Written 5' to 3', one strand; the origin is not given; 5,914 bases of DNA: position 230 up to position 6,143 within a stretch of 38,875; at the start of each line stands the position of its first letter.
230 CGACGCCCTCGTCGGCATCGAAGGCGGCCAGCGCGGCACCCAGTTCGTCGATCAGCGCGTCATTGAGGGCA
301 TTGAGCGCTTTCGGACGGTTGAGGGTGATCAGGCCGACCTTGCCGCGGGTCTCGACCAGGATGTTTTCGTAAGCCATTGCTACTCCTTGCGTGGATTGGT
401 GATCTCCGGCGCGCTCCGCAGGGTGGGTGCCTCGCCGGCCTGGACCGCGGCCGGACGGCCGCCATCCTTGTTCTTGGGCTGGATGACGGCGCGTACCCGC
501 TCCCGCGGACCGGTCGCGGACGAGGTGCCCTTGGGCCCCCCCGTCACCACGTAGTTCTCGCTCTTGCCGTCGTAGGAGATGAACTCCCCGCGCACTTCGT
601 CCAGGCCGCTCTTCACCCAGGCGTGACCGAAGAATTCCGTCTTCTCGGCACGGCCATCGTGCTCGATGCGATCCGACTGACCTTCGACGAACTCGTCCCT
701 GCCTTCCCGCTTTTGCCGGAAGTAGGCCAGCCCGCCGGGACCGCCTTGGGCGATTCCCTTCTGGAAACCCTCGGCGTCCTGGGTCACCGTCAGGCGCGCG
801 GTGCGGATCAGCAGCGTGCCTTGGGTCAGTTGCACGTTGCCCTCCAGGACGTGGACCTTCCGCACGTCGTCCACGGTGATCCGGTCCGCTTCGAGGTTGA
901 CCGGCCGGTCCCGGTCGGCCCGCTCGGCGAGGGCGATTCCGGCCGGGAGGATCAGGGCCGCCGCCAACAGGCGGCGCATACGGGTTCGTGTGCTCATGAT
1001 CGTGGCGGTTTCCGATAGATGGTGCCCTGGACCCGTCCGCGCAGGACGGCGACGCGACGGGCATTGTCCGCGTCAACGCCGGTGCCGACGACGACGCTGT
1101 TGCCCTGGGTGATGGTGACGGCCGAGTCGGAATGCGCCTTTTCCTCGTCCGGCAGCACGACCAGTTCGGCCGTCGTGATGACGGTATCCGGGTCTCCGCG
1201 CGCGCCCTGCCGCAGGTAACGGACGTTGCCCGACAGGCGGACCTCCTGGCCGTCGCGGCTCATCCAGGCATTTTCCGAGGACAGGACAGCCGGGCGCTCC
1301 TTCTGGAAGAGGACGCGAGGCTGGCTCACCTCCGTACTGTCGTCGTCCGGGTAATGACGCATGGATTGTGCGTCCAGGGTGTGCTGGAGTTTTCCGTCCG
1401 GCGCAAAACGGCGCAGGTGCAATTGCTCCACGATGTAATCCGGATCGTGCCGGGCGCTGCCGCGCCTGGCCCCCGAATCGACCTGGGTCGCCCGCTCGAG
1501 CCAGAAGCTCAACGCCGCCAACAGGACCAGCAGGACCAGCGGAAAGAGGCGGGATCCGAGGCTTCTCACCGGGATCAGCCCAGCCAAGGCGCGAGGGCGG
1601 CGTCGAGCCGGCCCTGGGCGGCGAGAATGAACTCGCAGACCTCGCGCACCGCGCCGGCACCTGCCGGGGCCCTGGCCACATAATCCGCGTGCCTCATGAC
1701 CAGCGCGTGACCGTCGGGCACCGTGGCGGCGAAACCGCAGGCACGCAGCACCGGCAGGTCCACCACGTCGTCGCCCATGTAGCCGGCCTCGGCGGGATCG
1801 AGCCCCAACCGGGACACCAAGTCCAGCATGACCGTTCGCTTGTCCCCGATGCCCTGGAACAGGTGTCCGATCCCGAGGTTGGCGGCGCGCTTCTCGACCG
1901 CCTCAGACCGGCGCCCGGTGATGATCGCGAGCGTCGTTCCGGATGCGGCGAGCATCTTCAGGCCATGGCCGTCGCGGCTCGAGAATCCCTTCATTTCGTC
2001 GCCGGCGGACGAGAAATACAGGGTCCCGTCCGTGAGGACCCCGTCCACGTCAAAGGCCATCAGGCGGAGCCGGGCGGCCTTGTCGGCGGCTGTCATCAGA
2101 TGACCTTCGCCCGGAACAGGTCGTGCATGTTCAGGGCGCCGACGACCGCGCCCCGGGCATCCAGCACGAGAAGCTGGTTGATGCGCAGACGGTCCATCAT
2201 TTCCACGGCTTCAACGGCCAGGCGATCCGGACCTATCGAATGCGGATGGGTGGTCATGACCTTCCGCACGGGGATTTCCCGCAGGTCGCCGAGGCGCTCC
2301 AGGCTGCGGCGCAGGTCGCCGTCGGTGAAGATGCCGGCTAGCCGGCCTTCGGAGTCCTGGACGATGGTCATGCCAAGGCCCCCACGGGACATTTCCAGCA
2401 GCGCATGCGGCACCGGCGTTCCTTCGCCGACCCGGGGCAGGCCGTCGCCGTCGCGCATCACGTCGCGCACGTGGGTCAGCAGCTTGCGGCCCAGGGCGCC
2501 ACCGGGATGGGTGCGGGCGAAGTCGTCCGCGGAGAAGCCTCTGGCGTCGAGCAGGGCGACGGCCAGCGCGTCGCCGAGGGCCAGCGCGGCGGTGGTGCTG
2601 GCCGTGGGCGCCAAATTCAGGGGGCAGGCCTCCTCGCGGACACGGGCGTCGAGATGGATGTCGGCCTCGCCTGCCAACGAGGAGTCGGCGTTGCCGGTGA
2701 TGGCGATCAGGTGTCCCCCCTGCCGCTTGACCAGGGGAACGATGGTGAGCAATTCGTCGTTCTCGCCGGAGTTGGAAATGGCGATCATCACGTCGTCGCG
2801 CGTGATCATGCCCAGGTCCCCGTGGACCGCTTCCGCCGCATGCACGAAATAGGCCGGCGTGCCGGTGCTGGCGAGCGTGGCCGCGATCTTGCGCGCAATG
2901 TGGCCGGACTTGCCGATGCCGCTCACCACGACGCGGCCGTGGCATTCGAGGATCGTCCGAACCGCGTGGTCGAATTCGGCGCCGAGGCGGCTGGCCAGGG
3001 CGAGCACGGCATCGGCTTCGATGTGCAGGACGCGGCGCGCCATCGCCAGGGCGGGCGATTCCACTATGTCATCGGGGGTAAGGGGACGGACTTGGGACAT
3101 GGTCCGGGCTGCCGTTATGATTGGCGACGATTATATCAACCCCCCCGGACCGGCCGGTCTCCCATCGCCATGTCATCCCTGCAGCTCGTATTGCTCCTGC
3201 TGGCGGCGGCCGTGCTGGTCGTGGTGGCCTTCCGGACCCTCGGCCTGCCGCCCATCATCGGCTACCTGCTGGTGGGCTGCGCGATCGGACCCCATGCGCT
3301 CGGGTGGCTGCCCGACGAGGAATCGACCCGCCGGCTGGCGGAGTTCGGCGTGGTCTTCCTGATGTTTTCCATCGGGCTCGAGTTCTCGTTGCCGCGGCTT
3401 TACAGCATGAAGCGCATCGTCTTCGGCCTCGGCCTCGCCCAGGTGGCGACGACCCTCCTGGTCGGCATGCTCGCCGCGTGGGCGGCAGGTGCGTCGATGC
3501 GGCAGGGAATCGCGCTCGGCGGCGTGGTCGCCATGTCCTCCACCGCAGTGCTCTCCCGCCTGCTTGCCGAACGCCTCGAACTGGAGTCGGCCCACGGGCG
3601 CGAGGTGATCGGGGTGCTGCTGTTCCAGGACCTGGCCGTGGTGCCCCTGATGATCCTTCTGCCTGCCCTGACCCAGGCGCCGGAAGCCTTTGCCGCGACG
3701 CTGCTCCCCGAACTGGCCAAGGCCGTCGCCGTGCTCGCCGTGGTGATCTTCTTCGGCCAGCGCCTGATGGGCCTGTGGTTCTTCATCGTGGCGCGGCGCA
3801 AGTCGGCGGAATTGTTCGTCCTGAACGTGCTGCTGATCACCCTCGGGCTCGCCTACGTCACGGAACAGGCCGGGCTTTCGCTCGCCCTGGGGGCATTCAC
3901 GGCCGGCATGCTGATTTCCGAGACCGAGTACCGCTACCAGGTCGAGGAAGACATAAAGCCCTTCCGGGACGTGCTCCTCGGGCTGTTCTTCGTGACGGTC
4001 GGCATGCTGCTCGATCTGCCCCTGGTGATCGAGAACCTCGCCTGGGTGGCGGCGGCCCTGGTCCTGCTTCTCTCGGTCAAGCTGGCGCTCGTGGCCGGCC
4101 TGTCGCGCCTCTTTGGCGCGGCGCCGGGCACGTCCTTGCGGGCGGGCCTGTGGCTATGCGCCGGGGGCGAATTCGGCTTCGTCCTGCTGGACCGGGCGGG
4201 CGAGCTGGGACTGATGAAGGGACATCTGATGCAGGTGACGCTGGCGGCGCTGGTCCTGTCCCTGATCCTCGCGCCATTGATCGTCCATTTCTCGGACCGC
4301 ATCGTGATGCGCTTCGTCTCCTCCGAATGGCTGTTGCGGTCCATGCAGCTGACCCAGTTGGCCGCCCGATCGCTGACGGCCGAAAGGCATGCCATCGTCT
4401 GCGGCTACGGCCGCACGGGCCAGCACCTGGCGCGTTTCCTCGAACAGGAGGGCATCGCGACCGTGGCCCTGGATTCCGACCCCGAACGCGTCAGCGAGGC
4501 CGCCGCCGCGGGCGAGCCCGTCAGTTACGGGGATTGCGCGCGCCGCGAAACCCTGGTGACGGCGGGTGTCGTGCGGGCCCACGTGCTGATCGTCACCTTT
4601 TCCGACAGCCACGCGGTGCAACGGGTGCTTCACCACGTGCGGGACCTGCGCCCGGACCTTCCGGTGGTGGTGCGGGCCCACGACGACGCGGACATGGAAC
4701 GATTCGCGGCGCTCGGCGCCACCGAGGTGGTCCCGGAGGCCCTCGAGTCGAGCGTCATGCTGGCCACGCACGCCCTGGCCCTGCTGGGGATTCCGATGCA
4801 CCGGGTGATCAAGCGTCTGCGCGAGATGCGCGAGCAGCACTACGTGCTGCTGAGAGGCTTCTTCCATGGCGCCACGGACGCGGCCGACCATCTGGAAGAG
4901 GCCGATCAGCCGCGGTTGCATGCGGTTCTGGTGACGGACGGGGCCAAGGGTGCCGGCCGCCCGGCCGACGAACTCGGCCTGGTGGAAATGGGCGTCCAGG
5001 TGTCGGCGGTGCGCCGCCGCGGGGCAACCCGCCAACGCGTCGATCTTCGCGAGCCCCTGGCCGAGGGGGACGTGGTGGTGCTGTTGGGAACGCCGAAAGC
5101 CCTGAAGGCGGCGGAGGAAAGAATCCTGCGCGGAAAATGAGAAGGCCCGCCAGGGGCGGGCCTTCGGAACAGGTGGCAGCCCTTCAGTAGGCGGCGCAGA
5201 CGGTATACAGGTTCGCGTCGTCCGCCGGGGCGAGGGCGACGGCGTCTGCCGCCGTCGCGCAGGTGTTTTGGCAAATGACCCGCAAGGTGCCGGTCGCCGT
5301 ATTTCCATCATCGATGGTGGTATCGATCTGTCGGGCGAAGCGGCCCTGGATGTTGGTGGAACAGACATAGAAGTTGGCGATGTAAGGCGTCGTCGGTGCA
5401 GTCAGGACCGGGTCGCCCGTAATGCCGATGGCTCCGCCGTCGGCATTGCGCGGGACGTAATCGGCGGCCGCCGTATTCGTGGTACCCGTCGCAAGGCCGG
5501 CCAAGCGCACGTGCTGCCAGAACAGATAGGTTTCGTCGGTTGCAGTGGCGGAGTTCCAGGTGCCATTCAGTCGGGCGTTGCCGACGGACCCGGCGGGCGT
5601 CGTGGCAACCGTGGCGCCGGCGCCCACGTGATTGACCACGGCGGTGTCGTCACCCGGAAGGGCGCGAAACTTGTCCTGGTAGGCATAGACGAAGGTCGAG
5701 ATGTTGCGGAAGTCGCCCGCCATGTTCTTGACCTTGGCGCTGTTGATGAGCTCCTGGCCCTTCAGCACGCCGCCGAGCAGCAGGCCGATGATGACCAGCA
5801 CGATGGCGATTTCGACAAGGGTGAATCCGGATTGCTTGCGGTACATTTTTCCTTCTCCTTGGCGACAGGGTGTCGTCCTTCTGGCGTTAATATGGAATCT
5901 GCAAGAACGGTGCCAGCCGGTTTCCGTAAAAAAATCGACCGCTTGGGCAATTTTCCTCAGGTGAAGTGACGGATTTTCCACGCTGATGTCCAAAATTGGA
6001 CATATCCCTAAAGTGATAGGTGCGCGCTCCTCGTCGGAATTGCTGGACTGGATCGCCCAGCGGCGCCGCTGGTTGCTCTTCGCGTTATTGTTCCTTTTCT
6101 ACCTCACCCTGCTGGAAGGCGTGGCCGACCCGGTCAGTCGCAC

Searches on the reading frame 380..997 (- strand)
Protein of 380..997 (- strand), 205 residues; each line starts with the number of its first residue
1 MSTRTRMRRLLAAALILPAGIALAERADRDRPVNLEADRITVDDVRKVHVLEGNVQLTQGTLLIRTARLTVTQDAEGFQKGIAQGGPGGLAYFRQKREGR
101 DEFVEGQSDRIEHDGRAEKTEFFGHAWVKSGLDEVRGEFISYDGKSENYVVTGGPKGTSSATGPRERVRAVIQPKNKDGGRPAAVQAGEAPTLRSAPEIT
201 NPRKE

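Call 17: search_protein_families(library=pfam, proteins=[window:380-997:-], max_evalue=0.001)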
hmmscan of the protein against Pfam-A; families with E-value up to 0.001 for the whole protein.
window:380-997:- (205 aa): 1 family
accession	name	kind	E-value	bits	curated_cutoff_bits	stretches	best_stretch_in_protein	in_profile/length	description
PF03968.19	LptD_N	-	3.3e-20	72.8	20.4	1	35-147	2-112/113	LptA/(LptD N-terminal domain) LPS transport protein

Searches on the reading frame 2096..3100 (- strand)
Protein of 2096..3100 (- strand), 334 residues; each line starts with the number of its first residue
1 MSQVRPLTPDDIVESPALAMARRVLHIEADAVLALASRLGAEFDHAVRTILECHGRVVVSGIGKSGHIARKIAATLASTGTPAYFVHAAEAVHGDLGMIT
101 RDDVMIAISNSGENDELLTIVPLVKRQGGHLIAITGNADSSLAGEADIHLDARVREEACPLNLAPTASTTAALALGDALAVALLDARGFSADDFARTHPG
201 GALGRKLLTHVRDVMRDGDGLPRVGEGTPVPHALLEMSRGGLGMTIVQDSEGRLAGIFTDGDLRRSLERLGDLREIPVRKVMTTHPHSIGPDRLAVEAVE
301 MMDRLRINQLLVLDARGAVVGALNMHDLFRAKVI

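Call 17: search_protein_families(library=pfam, proteins=[window:2096-3100:-], max_evalue=0.001)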
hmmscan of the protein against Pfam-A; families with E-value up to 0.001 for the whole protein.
window:2096-3100:- (334 aa): 3 families
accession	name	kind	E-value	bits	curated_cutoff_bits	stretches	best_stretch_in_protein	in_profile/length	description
PF01380.27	SIS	-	1.4e-34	119.1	25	1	51-182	2-131/131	SIS domain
PF00571.33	CBS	-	5.6e-17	62.3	24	2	278-331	1-54/57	CBS domain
PF13580.11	SIS_2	-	2e-05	25.1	27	1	99-136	101-138/138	SIS domain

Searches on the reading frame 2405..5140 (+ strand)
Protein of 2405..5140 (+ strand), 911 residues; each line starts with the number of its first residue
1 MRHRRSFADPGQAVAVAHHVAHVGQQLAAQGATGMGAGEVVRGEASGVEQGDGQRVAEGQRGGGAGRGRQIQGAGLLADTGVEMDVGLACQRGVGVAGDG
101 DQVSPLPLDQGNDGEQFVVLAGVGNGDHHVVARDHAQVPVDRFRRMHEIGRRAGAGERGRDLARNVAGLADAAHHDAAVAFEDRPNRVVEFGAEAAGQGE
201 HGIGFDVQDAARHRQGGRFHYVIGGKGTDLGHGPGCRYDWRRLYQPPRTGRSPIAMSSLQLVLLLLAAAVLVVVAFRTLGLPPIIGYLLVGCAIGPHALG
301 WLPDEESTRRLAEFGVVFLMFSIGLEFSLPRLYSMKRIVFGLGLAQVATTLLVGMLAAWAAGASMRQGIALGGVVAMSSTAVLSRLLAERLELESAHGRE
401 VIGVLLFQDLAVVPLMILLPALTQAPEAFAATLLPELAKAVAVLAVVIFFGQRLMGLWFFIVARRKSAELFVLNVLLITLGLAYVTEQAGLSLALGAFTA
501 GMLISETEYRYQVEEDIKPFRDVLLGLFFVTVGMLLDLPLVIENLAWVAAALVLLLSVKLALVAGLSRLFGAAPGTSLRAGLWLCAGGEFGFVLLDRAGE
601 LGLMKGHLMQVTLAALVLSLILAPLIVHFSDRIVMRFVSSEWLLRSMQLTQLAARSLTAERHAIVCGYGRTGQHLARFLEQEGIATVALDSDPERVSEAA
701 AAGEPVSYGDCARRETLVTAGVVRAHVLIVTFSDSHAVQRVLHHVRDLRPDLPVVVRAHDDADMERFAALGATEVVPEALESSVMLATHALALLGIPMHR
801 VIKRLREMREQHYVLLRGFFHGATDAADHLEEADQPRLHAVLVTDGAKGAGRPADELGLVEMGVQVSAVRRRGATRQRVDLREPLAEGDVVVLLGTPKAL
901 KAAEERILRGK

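Call 17: search_protein_families(library=pfam, proteins=[window:2405-5140:+], max_evalue=0.001)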
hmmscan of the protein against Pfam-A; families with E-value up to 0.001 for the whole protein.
window:2405-5140:+ (911 aa): 3 families
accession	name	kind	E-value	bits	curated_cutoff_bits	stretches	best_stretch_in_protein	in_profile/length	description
PF00999.27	Na_H_Exchanger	-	5.7e-58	197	26.2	1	268-628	4-370/375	Sodium/hydrogen exchanger, transmembrane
PF02254.24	TrkA_N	-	3.6e-24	85.7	23.8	1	664-776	2-114/116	TrkA-N domain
PF02080.26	TrkA_C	-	7.8e-07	29.3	27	1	838-906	1-69/71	TrkA-C domain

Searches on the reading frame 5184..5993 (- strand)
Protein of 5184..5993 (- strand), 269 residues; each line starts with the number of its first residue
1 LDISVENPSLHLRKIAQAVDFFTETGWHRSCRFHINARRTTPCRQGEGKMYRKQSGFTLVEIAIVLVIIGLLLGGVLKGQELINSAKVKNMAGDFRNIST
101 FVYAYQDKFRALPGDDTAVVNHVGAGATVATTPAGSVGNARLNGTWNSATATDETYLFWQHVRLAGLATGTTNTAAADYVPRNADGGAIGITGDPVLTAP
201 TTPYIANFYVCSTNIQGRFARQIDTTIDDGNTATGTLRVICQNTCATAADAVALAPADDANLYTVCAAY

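Call 17: search_protein_families(library=pfam, proteins=[window:5184-5993:-], max_evalue=0.001)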
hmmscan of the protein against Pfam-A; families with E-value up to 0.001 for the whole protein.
window:5184-5993:- (269 aa): 1 family
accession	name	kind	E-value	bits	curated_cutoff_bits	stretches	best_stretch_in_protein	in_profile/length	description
PF07963.17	N_methyl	-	4.5e-08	32.8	21.2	1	52-77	2-27/27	Prokaryotic N-terminal methylation motif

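Call 76: search_protein_families(library=ncbifam, proteins=[window:5184-5849:-], max_evalue=0.01)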
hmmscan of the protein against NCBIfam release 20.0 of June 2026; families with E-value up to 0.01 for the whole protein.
window:5184-5849:- (221 aa): 5 families
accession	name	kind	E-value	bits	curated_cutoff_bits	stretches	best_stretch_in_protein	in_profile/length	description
TIGR01708.2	typeII_sec_gspH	equivalog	5.3e-06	26.5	80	1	6-31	1-26/169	type II secretion system minor pseudopilin GspH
TIGR02532.1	IV_pilin_GFxxxE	domain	1.9e-05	24.3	16.3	1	6-29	1-24/24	prepilin-type N-terminal cleavage/methylation domain-containing protein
TIGR01710.1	typeII_sec_gspG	equivalog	6.8e-05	22.9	88.85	1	7-68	1-63/134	type II secretion system major pseudopilin GspG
NF007800.0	PRK10506.1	equivalog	0.002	17.9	158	1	2-59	4-59/163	prepilin peptidase-dependent protein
NF040999.1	pilin_ComGC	equivalog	0.003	17.7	75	1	6-25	1-20/84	competence type IV pilus major pilin ComGC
